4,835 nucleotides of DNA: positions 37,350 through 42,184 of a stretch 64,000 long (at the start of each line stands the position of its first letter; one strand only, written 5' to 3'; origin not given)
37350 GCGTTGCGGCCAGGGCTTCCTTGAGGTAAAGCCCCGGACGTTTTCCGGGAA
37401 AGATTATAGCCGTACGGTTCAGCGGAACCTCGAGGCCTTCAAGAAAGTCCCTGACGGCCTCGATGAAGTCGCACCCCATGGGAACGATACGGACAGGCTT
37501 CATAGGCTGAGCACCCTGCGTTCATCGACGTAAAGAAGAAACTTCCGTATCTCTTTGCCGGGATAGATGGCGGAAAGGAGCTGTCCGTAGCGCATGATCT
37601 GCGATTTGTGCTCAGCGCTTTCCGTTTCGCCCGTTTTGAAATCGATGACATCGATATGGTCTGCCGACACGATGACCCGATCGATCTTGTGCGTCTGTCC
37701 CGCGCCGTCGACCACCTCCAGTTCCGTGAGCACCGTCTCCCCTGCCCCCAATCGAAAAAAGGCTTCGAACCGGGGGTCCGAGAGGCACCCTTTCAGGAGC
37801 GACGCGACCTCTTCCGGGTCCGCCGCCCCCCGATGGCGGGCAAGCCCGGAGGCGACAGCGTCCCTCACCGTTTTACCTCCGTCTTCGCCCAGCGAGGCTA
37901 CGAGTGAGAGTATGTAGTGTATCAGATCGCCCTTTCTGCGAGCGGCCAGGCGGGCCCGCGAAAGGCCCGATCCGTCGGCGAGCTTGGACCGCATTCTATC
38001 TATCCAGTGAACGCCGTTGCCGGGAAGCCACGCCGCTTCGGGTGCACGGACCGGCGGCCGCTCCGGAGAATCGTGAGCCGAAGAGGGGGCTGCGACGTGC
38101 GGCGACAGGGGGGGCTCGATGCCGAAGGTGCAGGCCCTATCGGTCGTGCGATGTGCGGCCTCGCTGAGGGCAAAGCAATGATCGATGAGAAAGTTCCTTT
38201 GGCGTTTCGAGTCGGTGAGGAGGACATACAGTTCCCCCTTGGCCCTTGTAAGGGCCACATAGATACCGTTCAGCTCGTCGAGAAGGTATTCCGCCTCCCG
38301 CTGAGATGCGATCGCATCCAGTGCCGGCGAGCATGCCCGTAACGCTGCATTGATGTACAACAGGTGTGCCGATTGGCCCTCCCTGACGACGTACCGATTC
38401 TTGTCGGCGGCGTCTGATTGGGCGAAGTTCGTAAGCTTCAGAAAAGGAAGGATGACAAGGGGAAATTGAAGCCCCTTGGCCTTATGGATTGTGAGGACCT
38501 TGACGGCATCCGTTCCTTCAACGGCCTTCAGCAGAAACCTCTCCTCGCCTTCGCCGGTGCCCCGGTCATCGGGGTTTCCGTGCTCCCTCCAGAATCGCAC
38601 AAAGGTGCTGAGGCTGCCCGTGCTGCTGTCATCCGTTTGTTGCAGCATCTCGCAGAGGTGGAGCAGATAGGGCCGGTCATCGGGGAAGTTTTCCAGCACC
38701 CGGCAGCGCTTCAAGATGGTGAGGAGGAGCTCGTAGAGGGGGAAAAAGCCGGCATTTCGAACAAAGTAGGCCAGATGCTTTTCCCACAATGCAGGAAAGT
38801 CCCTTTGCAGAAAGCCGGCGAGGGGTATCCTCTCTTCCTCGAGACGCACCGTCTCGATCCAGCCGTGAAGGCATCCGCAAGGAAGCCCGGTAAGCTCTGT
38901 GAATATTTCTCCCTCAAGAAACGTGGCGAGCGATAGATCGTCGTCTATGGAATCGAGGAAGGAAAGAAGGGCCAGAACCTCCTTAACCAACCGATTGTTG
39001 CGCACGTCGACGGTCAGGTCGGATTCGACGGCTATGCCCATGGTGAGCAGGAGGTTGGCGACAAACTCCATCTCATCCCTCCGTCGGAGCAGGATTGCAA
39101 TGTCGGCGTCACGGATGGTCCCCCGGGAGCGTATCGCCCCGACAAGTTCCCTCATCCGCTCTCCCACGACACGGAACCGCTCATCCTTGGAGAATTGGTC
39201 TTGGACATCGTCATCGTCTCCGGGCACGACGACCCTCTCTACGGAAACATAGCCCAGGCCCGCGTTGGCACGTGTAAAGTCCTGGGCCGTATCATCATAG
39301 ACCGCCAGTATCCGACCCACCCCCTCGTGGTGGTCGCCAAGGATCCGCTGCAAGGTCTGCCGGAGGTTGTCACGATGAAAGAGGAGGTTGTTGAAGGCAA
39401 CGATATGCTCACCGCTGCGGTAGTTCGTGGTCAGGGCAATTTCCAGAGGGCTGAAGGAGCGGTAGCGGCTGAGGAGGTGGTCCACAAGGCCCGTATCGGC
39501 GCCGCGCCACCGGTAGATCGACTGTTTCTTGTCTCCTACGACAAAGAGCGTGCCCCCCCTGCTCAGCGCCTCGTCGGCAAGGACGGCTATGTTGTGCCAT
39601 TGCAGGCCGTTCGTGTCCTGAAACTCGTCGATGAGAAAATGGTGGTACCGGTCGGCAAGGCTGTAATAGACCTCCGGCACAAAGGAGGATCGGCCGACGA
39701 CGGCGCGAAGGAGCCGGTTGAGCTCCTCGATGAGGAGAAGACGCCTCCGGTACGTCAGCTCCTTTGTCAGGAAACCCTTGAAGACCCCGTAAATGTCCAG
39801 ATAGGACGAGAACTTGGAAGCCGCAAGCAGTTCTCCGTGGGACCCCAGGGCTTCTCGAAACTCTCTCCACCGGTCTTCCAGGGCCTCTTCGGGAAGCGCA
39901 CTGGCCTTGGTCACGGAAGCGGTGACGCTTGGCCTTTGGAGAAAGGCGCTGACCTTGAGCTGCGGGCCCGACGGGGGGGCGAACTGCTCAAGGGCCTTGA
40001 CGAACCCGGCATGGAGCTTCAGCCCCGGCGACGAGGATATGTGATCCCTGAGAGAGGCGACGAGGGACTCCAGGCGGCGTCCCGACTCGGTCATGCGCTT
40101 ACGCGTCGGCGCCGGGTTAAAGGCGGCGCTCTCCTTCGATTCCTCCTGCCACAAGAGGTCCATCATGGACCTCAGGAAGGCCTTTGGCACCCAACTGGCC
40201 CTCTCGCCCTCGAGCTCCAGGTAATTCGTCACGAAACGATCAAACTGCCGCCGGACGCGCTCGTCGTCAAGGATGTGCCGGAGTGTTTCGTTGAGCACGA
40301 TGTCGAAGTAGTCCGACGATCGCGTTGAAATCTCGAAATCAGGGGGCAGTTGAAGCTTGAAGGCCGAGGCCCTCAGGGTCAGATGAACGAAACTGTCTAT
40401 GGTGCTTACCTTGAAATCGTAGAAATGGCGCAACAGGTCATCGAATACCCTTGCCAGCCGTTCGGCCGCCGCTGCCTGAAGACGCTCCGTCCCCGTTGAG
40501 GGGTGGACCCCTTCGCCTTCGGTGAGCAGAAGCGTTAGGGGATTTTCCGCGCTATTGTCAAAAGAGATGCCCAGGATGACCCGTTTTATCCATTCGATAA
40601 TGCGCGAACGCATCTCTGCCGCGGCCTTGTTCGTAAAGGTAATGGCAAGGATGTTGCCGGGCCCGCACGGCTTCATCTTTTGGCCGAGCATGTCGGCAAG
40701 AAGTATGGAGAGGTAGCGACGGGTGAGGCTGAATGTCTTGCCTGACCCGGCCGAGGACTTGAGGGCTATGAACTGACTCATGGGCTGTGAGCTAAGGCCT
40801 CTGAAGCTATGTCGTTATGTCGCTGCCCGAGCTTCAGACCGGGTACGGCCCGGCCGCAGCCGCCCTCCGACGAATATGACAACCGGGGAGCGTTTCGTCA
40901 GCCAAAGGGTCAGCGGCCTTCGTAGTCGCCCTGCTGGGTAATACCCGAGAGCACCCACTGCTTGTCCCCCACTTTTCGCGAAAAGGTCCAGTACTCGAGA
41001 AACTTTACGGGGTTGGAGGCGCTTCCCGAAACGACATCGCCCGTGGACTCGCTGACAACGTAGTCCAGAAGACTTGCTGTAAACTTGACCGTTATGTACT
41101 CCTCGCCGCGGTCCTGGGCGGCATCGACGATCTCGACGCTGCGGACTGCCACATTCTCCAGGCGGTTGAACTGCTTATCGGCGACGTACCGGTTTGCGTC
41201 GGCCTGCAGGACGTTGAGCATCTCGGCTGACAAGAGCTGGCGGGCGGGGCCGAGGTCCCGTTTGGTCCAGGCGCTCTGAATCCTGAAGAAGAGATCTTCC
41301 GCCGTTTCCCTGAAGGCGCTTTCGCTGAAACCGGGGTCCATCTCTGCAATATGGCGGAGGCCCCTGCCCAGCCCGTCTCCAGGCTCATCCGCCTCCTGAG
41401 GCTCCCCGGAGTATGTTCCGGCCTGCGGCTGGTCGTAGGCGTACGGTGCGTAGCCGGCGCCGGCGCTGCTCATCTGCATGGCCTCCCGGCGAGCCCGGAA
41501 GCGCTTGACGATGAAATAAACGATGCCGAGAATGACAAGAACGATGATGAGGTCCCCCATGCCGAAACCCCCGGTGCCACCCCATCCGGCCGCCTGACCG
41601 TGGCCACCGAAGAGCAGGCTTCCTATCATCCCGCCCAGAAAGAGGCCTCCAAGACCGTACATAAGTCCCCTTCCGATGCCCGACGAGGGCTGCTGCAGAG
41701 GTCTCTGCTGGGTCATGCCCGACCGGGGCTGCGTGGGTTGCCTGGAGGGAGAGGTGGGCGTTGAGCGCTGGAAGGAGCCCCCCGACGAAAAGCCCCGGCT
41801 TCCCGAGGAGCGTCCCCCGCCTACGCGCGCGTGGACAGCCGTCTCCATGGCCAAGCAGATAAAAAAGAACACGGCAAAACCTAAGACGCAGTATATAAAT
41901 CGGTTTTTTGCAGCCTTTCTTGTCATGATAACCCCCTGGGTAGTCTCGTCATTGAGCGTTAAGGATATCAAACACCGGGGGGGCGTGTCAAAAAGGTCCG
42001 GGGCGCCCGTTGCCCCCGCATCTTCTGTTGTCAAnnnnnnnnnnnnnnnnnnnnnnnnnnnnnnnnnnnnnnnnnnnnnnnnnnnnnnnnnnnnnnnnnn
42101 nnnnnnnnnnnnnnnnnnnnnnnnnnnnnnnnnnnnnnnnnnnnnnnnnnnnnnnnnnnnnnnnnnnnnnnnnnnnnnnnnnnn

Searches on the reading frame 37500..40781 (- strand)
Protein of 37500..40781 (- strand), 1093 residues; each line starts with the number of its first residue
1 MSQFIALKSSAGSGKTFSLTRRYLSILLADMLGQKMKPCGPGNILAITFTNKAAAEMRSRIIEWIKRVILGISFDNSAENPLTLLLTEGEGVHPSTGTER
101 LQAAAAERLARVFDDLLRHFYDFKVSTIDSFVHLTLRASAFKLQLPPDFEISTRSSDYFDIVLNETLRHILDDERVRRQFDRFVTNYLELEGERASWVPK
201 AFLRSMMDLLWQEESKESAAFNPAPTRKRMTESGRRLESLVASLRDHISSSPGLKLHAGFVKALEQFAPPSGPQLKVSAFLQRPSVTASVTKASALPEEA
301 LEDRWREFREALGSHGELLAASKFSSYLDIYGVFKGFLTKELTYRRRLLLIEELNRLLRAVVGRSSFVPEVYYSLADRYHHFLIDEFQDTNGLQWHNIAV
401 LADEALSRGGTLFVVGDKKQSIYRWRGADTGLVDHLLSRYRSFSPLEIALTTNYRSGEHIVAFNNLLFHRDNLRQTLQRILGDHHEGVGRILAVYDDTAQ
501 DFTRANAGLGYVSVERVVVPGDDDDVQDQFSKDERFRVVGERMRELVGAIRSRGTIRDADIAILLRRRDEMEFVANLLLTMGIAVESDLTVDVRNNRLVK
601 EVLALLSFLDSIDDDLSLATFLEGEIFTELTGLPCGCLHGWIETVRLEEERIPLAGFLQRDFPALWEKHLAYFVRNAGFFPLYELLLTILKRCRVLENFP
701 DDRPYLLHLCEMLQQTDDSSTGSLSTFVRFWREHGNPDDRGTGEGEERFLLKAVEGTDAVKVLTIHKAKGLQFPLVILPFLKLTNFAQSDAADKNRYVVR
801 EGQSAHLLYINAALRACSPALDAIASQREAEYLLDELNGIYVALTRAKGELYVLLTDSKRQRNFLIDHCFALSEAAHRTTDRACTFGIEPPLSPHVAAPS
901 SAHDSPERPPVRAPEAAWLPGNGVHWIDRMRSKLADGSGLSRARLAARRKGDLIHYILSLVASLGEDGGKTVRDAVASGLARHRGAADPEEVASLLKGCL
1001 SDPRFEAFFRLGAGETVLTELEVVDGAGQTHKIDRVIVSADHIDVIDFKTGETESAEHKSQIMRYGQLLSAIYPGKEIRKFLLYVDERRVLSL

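Call 21: search_protein_families(library=pfam, proteins=[window:37500-40781:-], max_evalue=0.001)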
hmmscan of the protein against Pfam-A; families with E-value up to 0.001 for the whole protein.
window:37500-40781:- (1093 aa): 5 families
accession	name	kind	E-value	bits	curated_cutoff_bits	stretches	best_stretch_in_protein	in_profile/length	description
PF00580.27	UvrD-helicase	-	1.2e-37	130.5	23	1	6-434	17-264/271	UvrD/REP helicase N-terminal domain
PF13361.12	UvrD_C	-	2.9e-16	60.3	25.6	1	756-856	283-348/350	UvrD-like helicase C-terminal domain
PF13245.12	AAA_19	-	3.7e-09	37.3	25.1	0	3-61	12-61/134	AAA domain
PF13538.12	UvrD_C_2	-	8.1e-09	35.7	27.4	0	762-780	4-22/52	UvrD-like helicase C-terminal domain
PF12705.13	PDDEXK_1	-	1.7e-06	28.6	22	1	942-1087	29-191/247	PD-(D/E)XK nuclease superfamily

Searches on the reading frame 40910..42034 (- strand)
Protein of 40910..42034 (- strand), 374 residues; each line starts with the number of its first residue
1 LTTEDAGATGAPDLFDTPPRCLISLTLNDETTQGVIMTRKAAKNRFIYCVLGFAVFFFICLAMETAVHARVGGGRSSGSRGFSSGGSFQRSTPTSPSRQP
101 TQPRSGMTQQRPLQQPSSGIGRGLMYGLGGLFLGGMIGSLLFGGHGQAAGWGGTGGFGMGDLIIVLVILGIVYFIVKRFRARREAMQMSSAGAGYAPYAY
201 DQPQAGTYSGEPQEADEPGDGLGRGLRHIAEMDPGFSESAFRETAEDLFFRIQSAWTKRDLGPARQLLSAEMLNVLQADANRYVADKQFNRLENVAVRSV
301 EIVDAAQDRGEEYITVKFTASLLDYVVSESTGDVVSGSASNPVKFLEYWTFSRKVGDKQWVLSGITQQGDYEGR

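Call 21: search_protein_families(library=pfam, proteins=[window:40910-42034:-], max_evalue=0.001)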
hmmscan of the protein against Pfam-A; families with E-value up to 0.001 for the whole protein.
window:40910-42034:- (374 aa): 1 family
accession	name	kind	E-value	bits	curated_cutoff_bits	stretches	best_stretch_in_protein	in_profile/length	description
PF04280.21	Tim44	-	1.1e-38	133.1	29.6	1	223-366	2-146/147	Tim44-like domain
